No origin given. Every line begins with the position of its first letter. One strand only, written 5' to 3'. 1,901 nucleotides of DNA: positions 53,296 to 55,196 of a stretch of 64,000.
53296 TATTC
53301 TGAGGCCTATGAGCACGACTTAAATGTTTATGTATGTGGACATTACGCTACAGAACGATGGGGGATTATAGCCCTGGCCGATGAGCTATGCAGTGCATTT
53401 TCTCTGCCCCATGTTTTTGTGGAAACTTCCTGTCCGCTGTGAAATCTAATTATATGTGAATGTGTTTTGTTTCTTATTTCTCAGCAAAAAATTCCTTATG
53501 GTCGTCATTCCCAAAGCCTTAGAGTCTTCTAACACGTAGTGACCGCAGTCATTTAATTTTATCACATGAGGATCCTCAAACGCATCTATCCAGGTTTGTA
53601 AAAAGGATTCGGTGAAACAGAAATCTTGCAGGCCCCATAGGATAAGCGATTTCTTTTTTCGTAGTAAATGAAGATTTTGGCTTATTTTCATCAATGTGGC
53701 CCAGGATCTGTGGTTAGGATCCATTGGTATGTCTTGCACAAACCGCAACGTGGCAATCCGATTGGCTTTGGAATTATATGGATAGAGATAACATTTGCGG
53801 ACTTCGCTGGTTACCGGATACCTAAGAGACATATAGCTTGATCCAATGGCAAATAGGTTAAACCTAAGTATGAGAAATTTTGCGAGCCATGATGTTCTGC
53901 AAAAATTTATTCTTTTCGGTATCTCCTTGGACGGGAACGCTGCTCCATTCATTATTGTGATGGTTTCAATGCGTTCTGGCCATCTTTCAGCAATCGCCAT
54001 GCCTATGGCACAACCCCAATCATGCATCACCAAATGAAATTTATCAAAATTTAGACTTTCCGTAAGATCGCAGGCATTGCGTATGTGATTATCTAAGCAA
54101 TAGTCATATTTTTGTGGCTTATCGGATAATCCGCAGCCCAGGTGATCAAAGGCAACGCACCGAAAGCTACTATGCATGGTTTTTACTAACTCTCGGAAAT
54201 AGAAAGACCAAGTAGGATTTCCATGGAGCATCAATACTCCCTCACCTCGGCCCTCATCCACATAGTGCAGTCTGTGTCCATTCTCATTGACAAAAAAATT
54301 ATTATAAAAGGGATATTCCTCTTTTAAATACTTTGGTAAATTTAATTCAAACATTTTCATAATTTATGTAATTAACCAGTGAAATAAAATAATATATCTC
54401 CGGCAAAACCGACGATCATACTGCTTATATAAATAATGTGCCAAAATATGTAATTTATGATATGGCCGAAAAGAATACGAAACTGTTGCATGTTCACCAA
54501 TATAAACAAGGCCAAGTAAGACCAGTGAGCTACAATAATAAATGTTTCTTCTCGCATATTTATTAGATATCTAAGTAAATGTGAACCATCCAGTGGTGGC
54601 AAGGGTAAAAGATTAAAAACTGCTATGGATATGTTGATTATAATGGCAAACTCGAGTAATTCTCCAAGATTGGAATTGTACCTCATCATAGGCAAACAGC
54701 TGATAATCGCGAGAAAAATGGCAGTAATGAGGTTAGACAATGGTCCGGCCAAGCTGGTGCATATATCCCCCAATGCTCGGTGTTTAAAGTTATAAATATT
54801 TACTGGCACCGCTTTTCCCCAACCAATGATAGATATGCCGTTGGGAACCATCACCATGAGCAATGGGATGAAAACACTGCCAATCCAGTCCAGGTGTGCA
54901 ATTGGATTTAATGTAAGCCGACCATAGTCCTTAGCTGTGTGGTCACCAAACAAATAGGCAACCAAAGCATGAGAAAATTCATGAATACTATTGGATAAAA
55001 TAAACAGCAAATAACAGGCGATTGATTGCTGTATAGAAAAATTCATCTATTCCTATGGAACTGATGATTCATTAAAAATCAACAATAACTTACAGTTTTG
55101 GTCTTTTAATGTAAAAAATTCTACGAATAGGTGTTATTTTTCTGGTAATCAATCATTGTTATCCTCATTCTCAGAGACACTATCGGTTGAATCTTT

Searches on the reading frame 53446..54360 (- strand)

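Call 9: search_protein_families(library=pfam, proteins=[window:53446-54360:-], max_evalue=1)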
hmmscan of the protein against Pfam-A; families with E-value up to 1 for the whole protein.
window:53446-54360:- (304 aa): 4 families
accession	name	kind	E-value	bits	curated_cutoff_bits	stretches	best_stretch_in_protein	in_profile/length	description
PF00561.26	Abhydrolase_1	-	2e-23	83.8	25.8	1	42-279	3-243/245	alpha/beta hydrolase fold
PF12697.13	Abhydrolase_6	-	1.1e-12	49.5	26.3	1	42-280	1-211/217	Alpha/beta hydrolase family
PF10230.15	LIDHydrolase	-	0.005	17.1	27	1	42-137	5-116/262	Lipid-droplet associated hydrolase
PF12146.15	Hydrolase_4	-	0.015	15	27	1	42-160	7-131/239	Serine aminopeptidase, S33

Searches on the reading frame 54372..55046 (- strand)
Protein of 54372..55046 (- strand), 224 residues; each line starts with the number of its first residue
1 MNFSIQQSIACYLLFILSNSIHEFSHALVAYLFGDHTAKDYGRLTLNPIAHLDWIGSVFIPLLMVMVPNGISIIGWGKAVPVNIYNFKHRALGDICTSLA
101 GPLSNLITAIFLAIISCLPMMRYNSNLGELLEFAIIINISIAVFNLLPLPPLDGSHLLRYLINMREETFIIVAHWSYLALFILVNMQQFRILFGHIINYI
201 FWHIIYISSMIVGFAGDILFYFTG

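Call 9: search_protein_families(library=pfam, proteins=[window:54372-55046:-], max_evalue=1)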
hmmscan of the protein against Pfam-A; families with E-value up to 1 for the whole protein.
window:54372-55046:- (224 aa): 3 families
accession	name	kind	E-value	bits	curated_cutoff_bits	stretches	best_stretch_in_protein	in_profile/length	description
PF02163.28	Peptidase_M50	-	4.6e-14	52.7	27.2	2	125-168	157-200/221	Peptidase family M50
PF13398.12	Peptidase_M50B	-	0.024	14.8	26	1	12-36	18-42/201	Peptidase M50B-like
PF23532.1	Microp_apicomplexa_18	-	0.12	13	27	1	63-118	25-76/98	Apicomplexa microprotein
